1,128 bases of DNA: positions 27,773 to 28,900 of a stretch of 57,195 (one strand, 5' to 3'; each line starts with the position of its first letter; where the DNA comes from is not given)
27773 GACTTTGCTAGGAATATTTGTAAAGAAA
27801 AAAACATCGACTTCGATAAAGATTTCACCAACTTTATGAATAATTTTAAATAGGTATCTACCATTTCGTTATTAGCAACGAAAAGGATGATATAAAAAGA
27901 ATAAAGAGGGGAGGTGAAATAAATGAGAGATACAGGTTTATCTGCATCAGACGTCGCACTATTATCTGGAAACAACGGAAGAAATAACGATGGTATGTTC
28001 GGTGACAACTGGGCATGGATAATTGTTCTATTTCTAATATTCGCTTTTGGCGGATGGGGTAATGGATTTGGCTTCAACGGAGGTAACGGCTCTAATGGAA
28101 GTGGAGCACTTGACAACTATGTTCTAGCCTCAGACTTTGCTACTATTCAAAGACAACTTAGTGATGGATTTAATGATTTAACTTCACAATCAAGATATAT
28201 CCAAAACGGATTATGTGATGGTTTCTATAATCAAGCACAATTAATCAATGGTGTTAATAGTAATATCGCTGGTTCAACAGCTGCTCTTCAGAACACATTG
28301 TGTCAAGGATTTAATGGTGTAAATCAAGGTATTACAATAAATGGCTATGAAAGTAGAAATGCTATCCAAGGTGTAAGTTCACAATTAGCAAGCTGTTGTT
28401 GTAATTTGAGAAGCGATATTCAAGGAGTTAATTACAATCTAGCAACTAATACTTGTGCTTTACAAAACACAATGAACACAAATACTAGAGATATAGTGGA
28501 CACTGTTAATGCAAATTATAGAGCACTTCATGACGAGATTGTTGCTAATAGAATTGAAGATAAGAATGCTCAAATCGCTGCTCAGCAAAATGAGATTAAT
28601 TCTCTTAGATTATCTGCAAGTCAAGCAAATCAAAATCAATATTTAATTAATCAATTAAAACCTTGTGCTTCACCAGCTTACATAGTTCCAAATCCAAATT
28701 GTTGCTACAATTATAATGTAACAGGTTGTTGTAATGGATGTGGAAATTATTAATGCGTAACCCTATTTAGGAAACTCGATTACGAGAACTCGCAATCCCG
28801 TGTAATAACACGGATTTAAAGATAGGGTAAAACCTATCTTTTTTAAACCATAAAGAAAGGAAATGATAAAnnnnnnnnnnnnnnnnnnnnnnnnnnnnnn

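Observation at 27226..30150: Terminator-bounded accessory cassette encoding unusual surface/spore-coat-like proteins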

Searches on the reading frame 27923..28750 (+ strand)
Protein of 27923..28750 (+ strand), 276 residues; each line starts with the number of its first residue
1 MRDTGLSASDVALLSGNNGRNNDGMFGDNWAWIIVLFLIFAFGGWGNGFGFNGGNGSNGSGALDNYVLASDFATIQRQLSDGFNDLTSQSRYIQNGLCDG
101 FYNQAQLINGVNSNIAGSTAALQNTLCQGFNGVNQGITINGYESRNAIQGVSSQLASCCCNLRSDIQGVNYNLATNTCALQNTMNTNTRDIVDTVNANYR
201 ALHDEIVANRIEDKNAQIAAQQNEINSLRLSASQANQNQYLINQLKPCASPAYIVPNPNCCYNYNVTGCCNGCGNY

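Call 4: search_protein_families(library=pfam, proteins=[window:27923-28750:+], max_evalue=1)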
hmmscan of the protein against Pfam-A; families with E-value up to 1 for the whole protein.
window:27923-28750:+ (276 aa): 1 family
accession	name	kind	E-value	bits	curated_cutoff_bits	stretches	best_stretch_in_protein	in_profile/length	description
PF10874.13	DUF2746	-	0.085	13.7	23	0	180-223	47-89/101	Protein of unknown function (DUF2746)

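Call 5: search_protein_families(library=phrogs, proteins=[window:27923-28750:+], max_evalue=0.1)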
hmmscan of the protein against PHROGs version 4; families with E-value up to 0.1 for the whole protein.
window:27923-28750:+ (276 aa): 1 family
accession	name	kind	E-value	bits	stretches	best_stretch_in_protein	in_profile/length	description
phrog_16490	-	unknown function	1e-37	131.4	1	4-274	5-276/286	-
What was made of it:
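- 27923..28753 (+): gp3 (276 aa), the core protein. Acidic N-tail (residues 1-29); conserved Trp/Phe/Gly-rich TM helix (residues 30-46, nt 28010-28060); Gly/Asn linker; helical stalk (residues 66-245, nt 28118-28657) with CCC at residues 158-160 (nt 28394-28402); Pro/Cys-rich tail (residues 246-276, nt 28658-28750). phrog_16490 at E 1e-37 (call 5).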

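Call 7: search_protein_families(library=ncbifam, proteins=[window:27923-28750:+], max_evalue=1)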
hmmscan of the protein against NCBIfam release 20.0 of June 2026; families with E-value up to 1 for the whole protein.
window:27923-28750:+ (276 aa): 1 family
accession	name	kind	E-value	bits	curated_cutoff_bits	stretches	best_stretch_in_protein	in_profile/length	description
TIGR03713.1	acc_sec_asp1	equivalog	0.03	13.6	136.1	1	170-246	351-427/519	accessory Sec system protein Asp1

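Call 8: search_dna_similar(query=window:27923-28750:+, collection=phages, mode=protein, max_rows=30)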
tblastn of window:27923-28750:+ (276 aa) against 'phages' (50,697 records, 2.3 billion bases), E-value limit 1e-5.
Records with a match: 41; places in all: 41; records where one place covers at least 80% of the query: 15.
Best place of each record, by identity: <60% 41.
By first word of the organism name: Bacteriophage 21; uncultured 8; Dulem 4; Clostridium 4; bajarodcaudo 2; Butyrivibrio 1; Bacteroides 1.
By host as written in the record: - 30; Clostridium perfringens 3; Varecia variegata 2; Propithecus coquereli 2; Peromyscus fraterculus 1; Butyrivibrio fibrisolvens DSM 3071 1; Bacteroides uniformis MB20-41 1; Clostridium perfringens 2589 1.
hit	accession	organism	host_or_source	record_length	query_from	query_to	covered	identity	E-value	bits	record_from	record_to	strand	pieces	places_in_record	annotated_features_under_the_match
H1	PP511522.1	Dulem virus 35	Varecia variegata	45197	5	274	98%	44.4%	4e-44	165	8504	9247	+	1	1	hypothetical protein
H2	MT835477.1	Bacteriophage sp.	human fecal samples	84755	1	273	99%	42.7%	2e-40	154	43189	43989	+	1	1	record has no annotation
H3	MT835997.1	Bacteriophage sp.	human fecal samples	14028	1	273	99%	41.1%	4e-39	150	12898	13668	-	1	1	record has no annotation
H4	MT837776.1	Bacteriophage sp.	human fecal samples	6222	1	273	99%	41.1%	2e-37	145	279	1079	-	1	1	record has no annotation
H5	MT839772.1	Bacteriophage sp.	human fecal samples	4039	1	273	99%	40.8%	6e-39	150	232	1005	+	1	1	record has no annotation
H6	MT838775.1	Bacteriophage sp.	human fecal samples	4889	1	262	95%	42.0%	8e-40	152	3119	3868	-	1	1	record has no annotation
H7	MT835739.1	Bacteriophage sp.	human fecal samples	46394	3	273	98%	39.5%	1e-37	146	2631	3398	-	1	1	record has no annotation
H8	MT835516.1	Bacteriophage sp.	human fecal samples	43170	1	264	96%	39.3%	4e-35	139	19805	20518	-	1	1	record has no annotation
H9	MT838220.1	Bacteriophage sp.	human fecal samples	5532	4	270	97%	36.6%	2e-36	142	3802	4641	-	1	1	record has no annotation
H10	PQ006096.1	bajarodcaudo virus 5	Peromyscus fraterculus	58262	1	264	96%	36.5%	4e-29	121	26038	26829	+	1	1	hypothetical protein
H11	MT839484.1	Bacteriophage sp.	human fecal samples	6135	5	258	92%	33.9%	1e-19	94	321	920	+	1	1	record has no annotation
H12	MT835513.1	Bacteriophage sp.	human fecal samples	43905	32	258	82%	36.6%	2e-30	125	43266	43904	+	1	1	record has no annotation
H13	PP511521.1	Dulem virus 36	Varecia variegata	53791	1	263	95%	28.1%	2e-13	76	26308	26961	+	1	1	hypothetical protein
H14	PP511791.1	Dulem virus 39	Propithecus coquereli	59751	12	263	91%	26.8%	4e-9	63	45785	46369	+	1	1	hypothetical protein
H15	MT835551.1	Bacteriophage sp.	human fecal samples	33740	64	269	75%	32.4%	4e-19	93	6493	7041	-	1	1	record has no annotation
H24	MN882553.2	Butyrivibrio virus Ceridwen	Butyrivibrio fibrisolvens DSM 3071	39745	99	274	64%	30.1%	8e-7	56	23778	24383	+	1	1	hypothetical protein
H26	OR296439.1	Bacteroides phage C3_41T2LP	Bacteroides uniformis MB20-41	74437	106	264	58%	30.9%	2e-11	70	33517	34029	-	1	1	outer capsid protein/viral fiber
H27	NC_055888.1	uncultured phage cr52_1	human feces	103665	139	274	49%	35.5%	6e-11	68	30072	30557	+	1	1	spike protein/glycoprotein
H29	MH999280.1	Clostridium phage CPD1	Clostridium perfringens 2589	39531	131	274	52%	28.5%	1e-6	56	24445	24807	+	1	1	hypothetical protein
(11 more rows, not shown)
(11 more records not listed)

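Call 10: get_annotated_region(hit=H1, flank=6000)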
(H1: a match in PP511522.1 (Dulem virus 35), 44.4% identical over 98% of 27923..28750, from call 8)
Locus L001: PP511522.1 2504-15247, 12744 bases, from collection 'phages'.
description: Dulem virus 35 isolate Duke_24FS_4, complete genome.
organism: Dulem virus 35 (NCBI taxid 3145753)
taxonomy: Viruses; Duplodnaviria; Heunggongvirae; Uroviricota; Caudoviricetes
host: Varecia variegata; source: feces; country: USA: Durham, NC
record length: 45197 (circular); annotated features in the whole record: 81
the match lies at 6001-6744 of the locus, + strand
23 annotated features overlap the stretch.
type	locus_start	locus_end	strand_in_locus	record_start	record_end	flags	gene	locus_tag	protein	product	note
CDS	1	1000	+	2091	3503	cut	-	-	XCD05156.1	portal protein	-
CDS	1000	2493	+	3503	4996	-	-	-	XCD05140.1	hypothetical protein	-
CDS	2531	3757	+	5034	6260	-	-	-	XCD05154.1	minor capsid protein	-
CDS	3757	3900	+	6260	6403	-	-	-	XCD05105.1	hypothetical protein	-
CDS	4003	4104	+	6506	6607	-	-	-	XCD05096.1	hypothetical protein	-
CDS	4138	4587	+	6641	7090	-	-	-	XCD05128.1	hypothetical protein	-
CDS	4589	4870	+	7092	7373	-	-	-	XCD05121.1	hypothetical protein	-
CDS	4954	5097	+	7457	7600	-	-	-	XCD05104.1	hypothetical protein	-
CDS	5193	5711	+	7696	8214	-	-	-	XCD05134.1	hypothetical protein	-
CDS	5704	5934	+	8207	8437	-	-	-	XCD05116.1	hypothetical protein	-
CDS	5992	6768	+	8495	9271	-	-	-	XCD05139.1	hypothetical protein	-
CDS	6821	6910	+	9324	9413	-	-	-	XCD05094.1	hypothetical protein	-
CDS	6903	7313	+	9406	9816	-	-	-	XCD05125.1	hypothetical protein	-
CDS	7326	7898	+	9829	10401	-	-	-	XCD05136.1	hypothetical protein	-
CDS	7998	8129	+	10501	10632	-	-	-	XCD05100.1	hypothetical protein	-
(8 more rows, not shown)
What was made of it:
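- In Dulem virus 35 the module lies inside the head-gene block (call 10).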

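Call 11: get_annotated_region(hit=H10, flank=6000)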
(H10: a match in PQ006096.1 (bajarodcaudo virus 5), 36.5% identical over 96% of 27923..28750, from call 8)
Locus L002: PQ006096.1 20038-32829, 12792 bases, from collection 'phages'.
description: Bajarodcaudo virus 5 isolate BGG_03_5, complete genome.
organism: bajarodcaudo virus 5 (NCBI taxid 3342784)
taxonomy: Viruses; Duplodnaviria; Heunggongvirae; Uroviricota; Caudoviricetes
host: Peromyscus fraterculus; source: feces; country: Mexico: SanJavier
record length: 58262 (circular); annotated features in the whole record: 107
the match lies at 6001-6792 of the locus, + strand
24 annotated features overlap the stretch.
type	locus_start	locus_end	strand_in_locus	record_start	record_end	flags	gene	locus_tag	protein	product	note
CDS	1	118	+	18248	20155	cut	-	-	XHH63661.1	hypothetical protein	-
CDS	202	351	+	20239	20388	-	-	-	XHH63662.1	hypothetical protein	-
CDS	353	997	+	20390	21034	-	-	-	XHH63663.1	hypothetical protein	-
CDS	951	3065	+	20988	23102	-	-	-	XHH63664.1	hypothetical protein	-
CDS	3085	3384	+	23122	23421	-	-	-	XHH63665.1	hypothetical protein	-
CDS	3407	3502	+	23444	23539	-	-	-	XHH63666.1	hypothetical protein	-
CDS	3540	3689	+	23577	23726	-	-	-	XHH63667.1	r1t holin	-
CDS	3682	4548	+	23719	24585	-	-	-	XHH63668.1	C39-like family peptidase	-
CDS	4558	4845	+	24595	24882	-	-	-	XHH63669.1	hypothetical protein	-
CDS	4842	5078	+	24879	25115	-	-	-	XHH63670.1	hypothetical protein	-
CDS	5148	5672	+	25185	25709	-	-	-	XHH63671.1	hypothetical protein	-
CDS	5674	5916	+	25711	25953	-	-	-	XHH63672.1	hypothetical protein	-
CDS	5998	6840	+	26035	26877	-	-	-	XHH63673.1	hypothetical protein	-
CDS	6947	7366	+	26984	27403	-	-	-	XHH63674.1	hypothetical protein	-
CDS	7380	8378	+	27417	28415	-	-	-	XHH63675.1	hypothetical protein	-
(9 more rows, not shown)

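Call 12: get_annotated_region(hit=H24, flank=6000)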
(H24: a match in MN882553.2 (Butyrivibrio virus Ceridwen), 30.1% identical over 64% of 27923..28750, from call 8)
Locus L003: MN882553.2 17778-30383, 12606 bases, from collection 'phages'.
description: Butyrivibrio virus Ceridwen, complete genome.
organism: Butyrivibrio virus Ceridwen (NCBI taxid 2696359)
taxonomy: Viruses; Duplodnaviria; Heunggongvirae; Uroviricota; Caudoviricetes
host: Butyrivibrio fibrisolvens DSM 3071; source: -; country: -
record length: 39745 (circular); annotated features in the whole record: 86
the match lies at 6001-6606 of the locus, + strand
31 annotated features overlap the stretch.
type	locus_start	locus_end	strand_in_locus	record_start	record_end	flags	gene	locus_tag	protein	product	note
CDS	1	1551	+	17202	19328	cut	-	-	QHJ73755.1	hypothetical protein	Hypothetical coding region with unknown function. ORF predicted by Phanotate-v1.1.2, Prodigal-v2.6.3.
CDS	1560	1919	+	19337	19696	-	-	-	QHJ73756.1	hypothetical protein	Hypothetical coding region with unknown function. ORF predicted by GeneMarkS-2, Glimmer3, Phanotate-v1.1.2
CDS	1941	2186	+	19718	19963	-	-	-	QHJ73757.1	hypothetical protein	Hypothetical coding region with unknown function. ORF predicted by GeneMarkS-2, Glimmer3, Phanotate-v1.1.2, ...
regulatory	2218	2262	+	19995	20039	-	-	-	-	terminator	Predicted by FindTerm v2.8.1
CDS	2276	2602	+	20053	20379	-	-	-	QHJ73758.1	hypothetical protein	Hypothetical coding region with unknown function. ORF predicted by Phanotate-v1.1.2, Prodigal-v2.6.3. Alternative ORF ...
CDS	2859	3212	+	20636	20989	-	-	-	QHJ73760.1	hypothetical protein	Hypothetical coding region with unknown function. ORF predicted by GeneMarkS-2, Glimmer3, Phanotate-v1.1.2, ...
CDS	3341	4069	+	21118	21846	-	-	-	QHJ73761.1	hypothetical protein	Pfam endo-beta-N-acetylglucosaminidase domain 17-157bp (PF01832.20), putative peptidoglycan binding domain 1 184-239bp ...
regulatory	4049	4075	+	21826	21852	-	-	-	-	promoter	promoter predicted by PhagePromoter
CDS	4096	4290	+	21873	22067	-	-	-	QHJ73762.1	hypothetical protein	Hypothetical coding region with unknown function. ORF predicted by GeneMarkS-2, Glimmer3, Phanotate-v1.1.2, ...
CDS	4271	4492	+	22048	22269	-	-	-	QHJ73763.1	hypothetical protein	Hypothetical coding region with unknown function. ORF predicted by Phanotate-v1.1.2, Prodigal-v2.6.3, starting with ...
regulatory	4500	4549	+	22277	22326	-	-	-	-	terminator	Predicted by FindTerm v2.8.1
CDS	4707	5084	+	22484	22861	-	-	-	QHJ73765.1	hypothetical protein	Similar to unchracterised hypothetical protein in Geobacillus phage GBK2 (VOG5369, YP_009010506.1). ORF predicted by ...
CDS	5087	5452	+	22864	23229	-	-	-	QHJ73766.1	hypothetical protein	Hypothetical coding region with unknown function. ORF predicted by GeneMarkS-2, Glimmer3, Phanotate-v1.1.2, ...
CDS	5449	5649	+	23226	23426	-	-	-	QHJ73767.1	hypothetical protein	Hypothetical coding region with unknown function. ORF predicted by GeneMarkS-2, Phanotate-v1.1.2, Prodigal-v2.6.3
CDS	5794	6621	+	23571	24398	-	-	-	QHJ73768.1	hypothetical protein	Hypothetical coding region with unknown function. ORF predicted by GeneMarkS-2, Phanotate-v1.1.2, Prodigal-v2.6.3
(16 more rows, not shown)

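Call 13: get_annotated_region(hit=H29, flank=6000)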
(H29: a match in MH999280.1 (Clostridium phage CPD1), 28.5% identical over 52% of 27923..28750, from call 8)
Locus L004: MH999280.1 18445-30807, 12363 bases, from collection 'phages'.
description: Clostridium phage CPD1, complete genome.
organism: Clostridium phage CPD1 (NCBI taxid 2420238)
taxonomy: Viruses; Duplodnaviria; Heunggongvirae; Uroviricota; Caudoviricetes
host: Clostridium perfringens 2589; source: -; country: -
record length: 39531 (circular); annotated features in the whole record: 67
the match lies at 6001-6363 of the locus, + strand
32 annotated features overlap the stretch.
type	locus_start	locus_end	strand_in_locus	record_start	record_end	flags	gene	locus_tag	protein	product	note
CDS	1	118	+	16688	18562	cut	-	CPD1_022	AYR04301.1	endopeptidase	-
CDS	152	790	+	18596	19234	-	-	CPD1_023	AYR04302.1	N-acetylmuramoyl-L-alanine amidase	-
CDS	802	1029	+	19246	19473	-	-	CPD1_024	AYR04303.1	putative holin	-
CDS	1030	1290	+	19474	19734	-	-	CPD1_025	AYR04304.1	recombination related exonuclease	-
CDS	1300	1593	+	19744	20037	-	-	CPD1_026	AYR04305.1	hypothetical protein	-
CDS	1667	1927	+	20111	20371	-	-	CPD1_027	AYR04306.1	hypothetical protein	-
CDS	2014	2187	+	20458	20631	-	-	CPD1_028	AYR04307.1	hypothetical protein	-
CDS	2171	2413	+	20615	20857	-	-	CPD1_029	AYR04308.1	hypothetical protein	-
CDS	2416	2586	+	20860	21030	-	-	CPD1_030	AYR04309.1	hypothetical protein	-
CDS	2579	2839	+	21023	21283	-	-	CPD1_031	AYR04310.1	hypothetical protein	-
CDS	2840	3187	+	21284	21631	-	-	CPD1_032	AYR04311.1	hypothetical protein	-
CDS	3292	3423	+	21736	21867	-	-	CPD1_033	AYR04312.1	hypothetical protein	-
CDS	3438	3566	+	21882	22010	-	-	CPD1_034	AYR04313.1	hypothetical protein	-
CDS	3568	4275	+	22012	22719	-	-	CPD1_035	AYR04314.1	DNA binding protein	kilA protein, putative phage-related DNA binding protein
CDS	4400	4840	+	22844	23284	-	-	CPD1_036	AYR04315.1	hypothetical protein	-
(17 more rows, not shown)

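Call 14: get_annotated_region(hit=H26, flank=5000)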
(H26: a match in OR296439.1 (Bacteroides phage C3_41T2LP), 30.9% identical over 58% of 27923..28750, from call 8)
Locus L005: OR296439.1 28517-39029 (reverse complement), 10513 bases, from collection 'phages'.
description: Bacteroides phage C3_41T2LP, complete genome.
organism: Bacteroides phage C3_41T2LP (NCBI taxid 3070809)
taxonomy: Viruses; Duplodnaviria; Heunggongvirae; Uroviricota; Caudoviricetes
host: Bacteroides uniformis MB20-41; source: phage plaques of the host; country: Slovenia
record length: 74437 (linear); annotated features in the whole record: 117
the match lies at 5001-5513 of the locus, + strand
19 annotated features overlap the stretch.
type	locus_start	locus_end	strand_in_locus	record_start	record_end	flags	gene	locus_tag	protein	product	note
CDS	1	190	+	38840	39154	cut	-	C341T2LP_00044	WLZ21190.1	hypothetical protein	-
CDS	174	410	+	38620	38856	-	-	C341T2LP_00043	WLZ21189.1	hypothetical protein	-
CDS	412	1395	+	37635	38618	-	-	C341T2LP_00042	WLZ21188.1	viral recombinase family protein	YqaJ viral recombinase family protein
CDS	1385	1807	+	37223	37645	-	-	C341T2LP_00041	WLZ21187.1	hypothetical protein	-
CDS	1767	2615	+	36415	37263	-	-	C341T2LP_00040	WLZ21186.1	RecT protein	-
CDS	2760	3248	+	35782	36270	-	-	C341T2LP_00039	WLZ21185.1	holliday junction resolvase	-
CDS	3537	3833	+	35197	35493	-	-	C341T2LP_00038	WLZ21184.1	chromosomal replication initiator protein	-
CDS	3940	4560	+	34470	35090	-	-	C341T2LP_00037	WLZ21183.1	DNA endonuclease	DNA endonuclease I-HmuI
CDS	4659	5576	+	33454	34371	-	-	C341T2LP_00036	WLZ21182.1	outer capsid protein/viral fiber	-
CDS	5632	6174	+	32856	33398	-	-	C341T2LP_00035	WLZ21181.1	hypothetical protein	-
CDS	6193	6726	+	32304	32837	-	-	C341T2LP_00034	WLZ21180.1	hypothetical protein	-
CDS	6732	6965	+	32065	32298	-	-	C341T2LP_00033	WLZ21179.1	hypothetical protein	-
CDS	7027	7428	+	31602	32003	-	-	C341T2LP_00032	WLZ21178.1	hypothetical protein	-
CDS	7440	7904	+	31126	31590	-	-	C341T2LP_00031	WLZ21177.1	PolyVal metallopeptidase superfamily domain protein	-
CDS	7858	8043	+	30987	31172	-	-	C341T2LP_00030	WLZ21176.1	hypothetical protein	-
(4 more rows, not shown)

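Call 16: find_homologous_proteins(query=window:27923-28750:+, max_evalue=0.001)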
Query window:27923-28750:+ (276 aa): 7979 proteins with E <= 0.001 among 8000 candidates; the best 120 are listed.
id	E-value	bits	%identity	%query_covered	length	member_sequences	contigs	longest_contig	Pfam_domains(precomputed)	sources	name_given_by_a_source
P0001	4.6e-179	612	100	100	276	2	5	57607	-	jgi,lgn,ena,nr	jgi:hypothetical protein|nr:MAG TPA_asm: hypothetical protein [Bacteriophage sp.]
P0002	5.8e-170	582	94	100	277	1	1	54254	-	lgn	-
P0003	1.1e-169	581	94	100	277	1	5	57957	-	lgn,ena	-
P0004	8.4e-166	568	93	100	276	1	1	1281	-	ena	-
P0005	2.0e-165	567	92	100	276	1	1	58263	-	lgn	-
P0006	4.7e-163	559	91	100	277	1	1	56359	-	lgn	-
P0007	4.3e-158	543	89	100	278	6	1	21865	-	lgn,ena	-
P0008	1.2e-155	535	89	100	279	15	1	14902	-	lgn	-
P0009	1.4e-155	535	89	100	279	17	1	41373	-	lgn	-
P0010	3.5e-153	527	87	100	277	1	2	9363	-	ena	-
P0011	6.1e-152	523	86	100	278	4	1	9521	-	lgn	-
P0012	5.6e-147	506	85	100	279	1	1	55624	-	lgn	-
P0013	2.0e-146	505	85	100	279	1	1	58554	-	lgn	-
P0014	1.0e-145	502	83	100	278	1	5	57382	-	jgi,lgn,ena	jgi:hypothetical protein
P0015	5.0e-145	500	83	100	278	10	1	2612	-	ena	-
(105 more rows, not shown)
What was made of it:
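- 27923..28753 (+): More than 7,900 homologues (call 16).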

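Call 19: search_solved_structures(query=window:27923-28750:+, max_evalue=10, show_alignments=2)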
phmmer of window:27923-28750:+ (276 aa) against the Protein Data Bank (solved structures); distinct sequences matched with E-value up to 10: 2.
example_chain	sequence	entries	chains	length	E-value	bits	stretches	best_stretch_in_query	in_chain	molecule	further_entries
4lws_A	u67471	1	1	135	0.29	13.6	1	143-226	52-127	Uncharacterized protein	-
4oci_A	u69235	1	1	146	0.71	12.4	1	130-197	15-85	Calmodulin, putative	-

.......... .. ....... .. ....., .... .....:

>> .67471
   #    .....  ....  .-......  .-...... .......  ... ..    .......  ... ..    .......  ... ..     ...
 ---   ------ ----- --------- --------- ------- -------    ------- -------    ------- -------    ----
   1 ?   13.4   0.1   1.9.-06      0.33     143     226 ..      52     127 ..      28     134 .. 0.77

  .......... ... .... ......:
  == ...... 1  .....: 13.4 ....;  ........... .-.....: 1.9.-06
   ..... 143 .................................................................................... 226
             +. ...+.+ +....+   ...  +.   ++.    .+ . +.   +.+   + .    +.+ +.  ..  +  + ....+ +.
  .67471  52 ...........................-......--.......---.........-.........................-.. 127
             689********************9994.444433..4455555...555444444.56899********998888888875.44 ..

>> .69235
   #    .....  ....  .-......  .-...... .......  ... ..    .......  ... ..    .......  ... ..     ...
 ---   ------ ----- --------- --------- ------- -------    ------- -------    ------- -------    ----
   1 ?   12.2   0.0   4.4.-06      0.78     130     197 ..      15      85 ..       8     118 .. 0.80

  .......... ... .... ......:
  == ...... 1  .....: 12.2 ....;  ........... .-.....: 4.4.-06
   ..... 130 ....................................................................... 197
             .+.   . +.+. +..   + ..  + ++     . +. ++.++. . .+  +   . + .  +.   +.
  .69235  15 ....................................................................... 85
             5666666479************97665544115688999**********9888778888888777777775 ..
